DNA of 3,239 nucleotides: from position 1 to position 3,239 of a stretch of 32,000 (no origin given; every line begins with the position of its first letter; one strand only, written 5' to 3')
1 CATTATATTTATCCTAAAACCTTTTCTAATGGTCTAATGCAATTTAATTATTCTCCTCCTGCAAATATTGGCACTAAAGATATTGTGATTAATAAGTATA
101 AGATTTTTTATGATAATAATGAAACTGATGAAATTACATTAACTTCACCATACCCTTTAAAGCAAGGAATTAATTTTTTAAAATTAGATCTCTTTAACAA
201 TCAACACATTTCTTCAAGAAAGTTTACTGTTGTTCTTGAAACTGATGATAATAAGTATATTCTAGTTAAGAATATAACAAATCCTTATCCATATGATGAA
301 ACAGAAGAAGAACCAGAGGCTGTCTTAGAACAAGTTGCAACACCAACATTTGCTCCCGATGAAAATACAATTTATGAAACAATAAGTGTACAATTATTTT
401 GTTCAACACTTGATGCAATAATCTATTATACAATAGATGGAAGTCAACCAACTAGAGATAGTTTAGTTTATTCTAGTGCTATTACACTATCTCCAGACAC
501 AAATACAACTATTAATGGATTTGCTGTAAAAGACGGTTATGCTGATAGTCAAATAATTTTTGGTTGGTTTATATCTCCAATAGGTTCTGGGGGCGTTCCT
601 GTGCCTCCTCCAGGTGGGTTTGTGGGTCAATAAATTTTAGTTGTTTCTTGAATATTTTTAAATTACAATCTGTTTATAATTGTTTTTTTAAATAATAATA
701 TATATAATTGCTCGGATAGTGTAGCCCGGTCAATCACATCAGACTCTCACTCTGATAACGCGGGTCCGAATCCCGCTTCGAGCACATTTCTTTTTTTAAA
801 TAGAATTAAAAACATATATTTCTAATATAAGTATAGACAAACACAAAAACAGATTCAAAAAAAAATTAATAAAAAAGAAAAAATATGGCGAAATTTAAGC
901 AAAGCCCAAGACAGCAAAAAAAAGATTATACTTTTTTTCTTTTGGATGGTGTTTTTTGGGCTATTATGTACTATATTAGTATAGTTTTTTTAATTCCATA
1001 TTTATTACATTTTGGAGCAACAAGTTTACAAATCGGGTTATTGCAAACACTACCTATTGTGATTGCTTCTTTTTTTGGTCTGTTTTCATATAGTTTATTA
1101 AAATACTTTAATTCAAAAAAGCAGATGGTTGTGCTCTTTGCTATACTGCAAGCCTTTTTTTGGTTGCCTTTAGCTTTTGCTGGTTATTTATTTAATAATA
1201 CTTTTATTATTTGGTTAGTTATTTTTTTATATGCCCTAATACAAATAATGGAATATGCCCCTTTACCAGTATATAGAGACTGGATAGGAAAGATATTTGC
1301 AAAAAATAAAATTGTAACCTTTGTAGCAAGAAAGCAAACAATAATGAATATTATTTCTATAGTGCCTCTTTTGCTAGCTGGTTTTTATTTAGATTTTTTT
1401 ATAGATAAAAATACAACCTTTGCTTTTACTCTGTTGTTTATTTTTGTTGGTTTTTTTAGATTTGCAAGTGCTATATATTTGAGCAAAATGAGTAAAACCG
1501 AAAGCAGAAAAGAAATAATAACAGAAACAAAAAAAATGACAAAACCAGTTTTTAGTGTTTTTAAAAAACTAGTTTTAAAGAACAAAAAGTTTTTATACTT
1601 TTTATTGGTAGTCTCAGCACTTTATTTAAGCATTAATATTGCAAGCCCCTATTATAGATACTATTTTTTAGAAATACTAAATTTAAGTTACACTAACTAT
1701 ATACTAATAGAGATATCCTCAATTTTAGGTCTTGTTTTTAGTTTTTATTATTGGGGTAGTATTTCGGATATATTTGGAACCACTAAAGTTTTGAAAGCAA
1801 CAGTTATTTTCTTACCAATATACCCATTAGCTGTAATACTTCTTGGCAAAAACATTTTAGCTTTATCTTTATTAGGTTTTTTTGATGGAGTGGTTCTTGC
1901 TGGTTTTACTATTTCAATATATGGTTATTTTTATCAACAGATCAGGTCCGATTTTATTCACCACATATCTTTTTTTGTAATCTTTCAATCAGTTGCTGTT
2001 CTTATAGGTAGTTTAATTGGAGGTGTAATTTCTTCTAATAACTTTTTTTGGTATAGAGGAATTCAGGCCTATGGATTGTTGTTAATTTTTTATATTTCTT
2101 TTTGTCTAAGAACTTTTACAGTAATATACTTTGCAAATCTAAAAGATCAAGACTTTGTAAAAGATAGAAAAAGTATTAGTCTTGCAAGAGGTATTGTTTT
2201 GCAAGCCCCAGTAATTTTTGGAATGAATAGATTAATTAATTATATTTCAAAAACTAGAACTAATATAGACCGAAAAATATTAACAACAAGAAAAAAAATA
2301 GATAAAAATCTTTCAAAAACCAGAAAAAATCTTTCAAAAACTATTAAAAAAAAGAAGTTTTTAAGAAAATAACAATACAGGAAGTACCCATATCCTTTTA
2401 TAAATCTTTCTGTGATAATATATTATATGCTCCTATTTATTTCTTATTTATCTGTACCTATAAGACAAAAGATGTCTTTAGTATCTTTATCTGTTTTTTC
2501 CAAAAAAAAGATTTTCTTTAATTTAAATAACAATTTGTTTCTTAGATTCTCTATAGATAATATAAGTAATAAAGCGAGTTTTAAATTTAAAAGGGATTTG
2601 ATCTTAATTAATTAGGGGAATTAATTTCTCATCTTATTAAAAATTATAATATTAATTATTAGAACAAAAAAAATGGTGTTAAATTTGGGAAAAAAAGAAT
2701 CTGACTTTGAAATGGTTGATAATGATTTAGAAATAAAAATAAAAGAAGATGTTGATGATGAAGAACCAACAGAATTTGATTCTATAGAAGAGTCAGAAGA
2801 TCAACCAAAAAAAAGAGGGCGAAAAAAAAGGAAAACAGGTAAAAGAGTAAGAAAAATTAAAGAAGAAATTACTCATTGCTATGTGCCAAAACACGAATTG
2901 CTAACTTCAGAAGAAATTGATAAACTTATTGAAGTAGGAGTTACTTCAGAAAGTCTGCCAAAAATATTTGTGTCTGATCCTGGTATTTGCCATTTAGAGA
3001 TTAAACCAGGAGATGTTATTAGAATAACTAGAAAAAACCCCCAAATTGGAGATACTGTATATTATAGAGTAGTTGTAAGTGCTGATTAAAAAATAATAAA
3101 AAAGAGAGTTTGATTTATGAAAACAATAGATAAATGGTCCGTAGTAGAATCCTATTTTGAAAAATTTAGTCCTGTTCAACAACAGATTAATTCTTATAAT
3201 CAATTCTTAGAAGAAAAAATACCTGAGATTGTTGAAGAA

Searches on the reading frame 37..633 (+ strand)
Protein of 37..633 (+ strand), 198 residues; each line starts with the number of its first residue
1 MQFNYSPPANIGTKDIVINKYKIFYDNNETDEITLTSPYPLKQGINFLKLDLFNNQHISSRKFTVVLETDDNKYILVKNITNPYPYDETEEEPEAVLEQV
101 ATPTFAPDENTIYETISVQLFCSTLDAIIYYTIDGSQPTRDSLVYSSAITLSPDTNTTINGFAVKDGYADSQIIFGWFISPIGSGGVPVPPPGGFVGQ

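Call 9: search_protein_families(library=pfam, proteins=[window:37-633:+], max_evalue=0.001)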
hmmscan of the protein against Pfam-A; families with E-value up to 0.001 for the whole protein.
window:37-633:+ (198 aa): 2 families
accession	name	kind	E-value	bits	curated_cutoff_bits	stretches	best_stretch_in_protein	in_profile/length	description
PF13290.12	CHB_HEX_C_1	-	4.3e-18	65.5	22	1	107-173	1-65/67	Chitobiase/beta-hexosaminidase C-terminal domain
PF13287.12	Fn3_assoc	-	1.7e-13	50.9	23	1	118-174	1-55/59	Fn3 associated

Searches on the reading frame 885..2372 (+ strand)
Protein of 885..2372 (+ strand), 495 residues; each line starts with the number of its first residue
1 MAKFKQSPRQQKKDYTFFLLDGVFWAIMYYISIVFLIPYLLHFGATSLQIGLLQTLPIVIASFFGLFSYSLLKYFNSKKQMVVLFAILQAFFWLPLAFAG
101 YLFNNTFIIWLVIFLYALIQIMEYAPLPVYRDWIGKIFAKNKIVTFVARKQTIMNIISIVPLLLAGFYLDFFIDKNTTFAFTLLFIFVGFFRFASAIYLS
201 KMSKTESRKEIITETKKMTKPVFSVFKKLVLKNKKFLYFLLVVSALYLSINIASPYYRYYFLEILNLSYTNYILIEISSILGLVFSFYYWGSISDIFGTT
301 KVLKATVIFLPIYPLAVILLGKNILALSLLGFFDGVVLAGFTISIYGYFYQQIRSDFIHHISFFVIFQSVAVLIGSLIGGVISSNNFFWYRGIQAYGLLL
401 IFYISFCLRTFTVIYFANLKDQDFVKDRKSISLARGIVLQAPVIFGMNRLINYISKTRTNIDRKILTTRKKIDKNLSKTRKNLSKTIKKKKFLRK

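Call 9: search_protein_families(library=pfam, proteins=[window:885-2372:+], max_evalue=0.001)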
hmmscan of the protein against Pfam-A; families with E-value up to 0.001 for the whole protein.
window:885-2372:+ (495 aa): 1 family
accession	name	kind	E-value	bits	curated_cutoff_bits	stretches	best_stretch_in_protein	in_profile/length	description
PF07690.21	MFS_1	-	4.3e-20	72.4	33.4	2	27-345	10-319/347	Major Facilitator Superfamily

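Call 82: find_encoding_contigs(protein=window:885-2372:+, flank=10000, max_places=1)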
Protein window:885-2372:+ (495 aa): 8 contigs read that carry it; 1 place shown.
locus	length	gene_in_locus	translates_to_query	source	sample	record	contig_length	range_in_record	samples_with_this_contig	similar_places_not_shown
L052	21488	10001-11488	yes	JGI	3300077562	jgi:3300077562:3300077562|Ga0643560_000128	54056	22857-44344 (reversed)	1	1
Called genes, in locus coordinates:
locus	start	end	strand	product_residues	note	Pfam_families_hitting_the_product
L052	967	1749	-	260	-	-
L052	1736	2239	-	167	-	-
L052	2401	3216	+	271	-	-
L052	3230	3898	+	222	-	PF11848:DUF3368 (faint)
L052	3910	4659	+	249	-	-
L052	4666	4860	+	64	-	-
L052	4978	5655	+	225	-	PF06026:Rib_5-P_isom_A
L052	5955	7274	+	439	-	PF00375:SDF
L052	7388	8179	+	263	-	PF13290:CHB_HEX_C_1, PF13287:Fn3_assoc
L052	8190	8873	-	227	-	PF00152:tRNA-synt_2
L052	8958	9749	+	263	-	PF13290:CHB_HEX_C_1, PF13287:Fn3_assoc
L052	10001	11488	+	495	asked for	PF07690:MFS_1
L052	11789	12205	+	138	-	PF01191:RNA_pol_Rpb5_C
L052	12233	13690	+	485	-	PF04563:RNA_pol_Rpb2_1, PF04561:RNA_pol_Rpb2_2, PF04565:RNA_pol_Rpb2_3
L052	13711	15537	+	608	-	PF04566:RNA_pol_Rpb2_4, PF04567:RNA_pol_Rpb2_5, PF00562:RNA_pol_Rpb2_6, PF04560:RNA_pol_Rpb2_7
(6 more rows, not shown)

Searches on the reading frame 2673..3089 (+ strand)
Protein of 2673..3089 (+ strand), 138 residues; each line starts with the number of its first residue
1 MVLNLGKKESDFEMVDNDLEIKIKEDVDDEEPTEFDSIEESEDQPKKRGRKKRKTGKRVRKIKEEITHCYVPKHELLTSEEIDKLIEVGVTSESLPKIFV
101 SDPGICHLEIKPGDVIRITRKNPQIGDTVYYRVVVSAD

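Call 9: search_protein_families(library=pfam, proteins=[window:2673-3089:+], max_evalue=0.001)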
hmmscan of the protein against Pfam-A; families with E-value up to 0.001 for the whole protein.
window:2673-3089:+ (138 aa): 1 family
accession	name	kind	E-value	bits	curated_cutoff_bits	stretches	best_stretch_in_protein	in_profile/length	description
PF01191.24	RNA_pol_Rpb5_C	-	7.3e-20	71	23.5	1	67-134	5-73/73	RNA polymerase Rpb5, C-terminal domain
